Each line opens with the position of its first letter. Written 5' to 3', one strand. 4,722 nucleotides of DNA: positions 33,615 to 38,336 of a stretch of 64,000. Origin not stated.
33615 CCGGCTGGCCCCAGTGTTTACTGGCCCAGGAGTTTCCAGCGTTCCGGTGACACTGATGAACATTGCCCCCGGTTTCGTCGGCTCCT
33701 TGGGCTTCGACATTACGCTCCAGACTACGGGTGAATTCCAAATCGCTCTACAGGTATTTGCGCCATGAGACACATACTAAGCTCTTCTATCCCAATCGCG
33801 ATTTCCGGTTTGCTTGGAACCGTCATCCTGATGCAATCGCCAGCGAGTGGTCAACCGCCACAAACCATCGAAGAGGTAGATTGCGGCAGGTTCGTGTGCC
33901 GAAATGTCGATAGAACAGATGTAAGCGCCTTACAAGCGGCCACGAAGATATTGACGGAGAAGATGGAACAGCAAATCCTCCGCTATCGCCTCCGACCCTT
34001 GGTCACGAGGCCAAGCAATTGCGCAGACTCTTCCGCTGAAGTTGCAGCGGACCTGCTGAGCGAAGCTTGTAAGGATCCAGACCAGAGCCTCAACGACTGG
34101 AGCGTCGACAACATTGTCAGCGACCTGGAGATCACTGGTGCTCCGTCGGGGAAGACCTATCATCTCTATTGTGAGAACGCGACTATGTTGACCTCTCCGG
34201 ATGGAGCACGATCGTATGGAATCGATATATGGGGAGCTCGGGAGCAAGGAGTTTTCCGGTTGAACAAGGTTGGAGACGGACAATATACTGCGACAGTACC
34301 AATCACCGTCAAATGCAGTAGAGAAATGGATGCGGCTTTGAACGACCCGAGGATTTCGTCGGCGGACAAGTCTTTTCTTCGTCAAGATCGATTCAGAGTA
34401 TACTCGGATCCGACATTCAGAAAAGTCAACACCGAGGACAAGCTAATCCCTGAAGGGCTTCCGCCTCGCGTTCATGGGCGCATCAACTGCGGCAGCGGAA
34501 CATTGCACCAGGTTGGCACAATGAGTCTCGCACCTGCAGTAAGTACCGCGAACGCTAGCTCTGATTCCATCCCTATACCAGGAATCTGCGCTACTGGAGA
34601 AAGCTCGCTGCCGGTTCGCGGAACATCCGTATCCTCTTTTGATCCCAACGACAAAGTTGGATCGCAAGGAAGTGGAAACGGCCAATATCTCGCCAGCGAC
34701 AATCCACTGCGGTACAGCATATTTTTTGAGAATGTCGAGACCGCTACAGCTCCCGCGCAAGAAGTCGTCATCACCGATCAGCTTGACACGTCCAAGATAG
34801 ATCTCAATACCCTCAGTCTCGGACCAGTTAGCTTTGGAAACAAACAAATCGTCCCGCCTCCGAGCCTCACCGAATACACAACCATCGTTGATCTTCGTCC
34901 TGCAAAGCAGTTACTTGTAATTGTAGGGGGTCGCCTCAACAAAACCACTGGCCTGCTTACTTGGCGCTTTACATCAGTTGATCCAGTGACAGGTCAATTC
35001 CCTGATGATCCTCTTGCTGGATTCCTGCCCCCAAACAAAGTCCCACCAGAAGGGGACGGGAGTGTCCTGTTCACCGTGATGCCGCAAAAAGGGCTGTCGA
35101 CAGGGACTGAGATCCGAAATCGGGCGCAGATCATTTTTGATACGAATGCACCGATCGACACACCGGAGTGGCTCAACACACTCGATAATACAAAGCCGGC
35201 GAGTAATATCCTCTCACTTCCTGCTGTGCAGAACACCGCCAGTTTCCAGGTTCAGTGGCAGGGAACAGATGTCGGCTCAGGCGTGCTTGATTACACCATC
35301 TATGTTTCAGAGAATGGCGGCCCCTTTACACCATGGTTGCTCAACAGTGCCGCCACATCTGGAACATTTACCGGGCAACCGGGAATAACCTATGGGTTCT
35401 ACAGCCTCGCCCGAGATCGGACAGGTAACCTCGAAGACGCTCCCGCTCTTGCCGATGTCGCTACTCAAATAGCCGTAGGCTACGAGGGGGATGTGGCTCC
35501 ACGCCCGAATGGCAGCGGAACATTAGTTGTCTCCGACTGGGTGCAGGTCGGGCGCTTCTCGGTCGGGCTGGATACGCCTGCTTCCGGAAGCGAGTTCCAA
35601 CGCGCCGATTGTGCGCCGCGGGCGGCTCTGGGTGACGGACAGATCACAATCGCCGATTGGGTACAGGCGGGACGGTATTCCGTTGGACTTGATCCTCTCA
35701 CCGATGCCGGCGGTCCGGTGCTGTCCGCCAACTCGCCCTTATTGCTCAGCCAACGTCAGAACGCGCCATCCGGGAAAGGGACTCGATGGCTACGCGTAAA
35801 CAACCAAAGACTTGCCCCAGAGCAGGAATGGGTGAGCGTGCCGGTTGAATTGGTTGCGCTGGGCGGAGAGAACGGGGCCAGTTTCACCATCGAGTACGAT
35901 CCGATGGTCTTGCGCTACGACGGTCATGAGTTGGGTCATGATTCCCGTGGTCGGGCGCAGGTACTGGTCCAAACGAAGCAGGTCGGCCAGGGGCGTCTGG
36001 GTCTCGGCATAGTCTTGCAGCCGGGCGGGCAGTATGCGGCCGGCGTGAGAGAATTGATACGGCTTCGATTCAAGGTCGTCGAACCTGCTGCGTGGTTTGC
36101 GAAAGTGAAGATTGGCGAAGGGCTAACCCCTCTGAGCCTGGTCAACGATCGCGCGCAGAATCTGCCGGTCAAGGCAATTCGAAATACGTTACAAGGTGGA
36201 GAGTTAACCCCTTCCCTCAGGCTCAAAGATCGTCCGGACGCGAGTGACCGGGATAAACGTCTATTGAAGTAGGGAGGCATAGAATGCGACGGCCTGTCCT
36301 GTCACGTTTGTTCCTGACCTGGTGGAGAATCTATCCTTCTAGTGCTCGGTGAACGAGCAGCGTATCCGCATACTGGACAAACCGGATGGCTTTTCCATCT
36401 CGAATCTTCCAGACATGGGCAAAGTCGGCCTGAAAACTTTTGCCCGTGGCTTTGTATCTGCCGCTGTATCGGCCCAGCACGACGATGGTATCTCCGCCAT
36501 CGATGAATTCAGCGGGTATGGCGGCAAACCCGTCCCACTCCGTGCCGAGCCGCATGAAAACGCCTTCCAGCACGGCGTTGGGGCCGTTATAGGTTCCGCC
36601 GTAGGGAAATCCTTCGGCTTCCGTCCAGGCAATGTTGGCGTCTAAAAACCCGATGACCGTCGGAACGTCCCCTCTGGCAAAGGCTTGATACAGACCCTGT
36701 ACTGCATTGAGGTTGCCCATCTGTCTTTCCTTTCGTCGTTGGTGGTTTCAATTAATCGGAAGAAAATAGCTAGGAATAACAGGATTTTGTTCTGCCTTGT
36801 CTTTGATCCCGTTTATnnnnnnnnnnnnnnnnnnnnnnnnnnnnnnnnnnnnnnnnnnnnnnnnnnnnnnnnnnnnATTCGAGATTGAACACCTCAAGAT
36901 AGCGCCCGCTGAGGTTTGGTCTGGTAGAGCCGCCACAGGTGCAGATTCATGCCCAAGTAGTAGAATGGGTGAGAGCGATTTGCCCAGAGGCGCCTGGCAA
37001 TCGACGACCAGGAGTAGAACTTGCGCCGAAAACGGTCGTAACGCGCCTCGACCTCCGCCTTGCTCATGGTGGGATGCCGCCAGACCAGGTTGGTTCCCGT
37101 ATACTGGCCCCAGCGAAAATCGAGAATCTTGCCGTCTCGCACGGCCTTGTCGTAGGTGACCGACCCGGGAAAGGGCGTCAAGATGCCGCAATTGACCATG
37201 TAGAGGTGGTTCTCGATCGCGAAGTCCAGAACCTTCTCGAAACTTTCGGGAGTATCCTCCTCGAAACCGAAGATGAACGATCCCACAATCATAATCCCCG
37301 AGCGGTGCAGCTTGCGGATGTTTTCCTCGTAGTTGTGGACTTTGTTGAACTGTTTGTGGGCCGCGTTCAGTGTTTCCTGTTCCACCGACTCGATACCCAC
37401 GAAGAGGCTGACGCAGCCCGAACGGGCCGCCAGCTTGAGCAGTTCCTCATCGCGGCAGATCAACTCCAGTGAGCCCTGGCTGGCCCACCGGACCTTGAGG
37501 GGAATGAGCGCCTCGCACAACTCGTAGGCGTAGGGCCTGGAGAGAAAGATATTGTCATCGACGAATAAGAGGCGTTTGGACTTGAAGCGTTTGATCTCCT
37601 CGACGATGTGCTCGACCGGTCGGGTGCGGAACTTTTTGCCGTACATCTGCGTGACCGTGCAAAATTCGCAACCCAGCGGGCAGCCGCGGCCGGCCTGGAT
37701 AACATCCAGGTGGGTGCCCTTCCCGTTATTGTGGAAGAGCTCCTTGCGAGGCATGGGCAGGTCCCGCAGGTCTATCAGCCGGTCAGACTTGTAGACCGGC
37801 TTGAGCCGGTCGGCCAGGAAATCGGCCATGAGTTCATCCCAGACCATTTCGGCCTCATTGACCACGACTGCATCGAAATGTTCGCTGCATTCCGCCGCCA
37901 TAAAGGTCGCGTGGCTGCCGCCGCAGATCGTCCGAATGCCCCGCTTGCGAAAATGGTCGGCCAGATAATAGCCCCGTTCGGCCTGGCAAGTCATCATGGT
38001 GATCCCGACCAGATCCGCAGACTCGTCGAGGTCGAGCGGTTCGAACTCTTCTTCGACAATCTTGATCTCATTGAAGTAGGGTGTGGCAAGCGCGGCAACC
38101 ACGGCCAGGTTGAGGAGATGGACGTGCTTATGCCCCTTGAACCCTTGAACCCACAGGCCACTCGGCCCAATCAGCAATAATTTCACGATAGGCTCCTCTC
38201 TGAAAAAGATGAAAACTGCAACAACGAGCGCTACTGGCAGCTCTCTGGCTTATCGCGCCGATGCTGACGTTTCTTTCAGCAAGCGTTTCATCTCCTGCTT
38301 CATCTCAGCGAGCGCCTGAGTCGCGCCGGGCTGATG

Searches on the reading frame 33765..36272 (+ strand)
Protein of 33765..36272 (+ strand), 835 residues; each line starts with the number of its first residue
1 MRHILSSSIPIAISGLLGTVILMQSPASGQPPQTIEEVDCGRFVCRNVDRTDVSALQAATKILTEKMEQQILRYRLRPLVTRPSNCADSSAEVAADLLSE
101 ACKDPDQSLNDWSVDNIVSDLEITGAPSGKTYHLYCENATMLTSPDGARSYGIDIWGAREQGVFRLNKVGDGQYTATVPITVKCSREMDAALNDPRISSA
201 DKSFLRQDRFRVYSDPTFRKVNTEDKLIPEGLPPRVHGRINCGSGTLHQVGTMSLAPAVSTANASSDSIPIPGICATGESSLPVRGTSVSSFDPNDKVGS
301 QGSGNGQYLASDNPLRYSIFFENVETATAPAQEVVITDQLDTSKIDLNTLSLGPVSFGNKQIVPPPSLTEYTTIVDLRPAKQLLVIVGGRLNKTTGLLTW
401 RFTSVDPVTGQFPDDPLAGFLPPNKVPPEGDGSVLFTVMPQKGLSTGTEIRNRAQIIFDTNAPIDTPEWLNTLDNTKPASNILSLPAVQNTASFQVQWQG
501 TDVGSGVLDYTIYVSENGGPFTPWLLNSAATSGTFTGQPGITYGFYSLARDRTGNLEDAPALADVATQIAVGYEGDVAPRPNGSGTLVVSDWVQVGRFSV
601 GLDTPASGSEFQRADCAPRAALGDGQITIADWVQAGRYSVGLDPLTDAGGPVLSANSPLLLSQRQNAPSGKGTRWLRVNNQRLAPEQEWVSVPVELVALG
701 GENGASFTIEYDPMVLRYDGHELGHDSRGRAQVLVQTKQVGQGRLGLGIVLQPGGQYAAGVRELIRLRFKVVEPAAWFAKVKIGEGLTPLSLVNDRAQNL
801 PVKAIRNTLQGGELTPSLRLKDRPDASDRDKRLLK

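Call 101: search_protein_families(library=pfam, proteins=[window:33765-36272:+], max_evalue=0.0001)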
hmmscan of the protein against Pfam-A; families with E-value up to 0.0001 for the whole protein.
window:33765-36272:+ (835 aa): 1 family
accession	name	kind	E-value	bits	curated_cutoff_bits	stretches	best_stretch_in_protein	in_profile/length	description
PF24595.1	DUF7619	-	2.3e-19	70.2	27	2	293-354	1-58/133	Domain of unknown function (DUF7619)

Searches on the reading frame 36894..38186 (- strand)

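Call 101: search_protein_families(library=pfam, proteins=[window:36894-38186:-], max_evalue=0.0001)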
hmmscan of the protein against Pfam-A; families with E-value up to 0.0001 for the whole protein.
window:36894-38186:- (430 aa): 2 families
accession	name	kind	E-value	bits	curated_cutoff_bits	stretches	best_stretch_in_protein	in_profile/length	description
PF04055.27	Radical_SAM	-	1.4e-19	71.3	29.5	1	165-323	3-166/166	Radical SAM superfamily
PF02310.24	B12-binding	-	3.9e-07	30.4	32.1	1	46-115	41-116/121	B12 binding domain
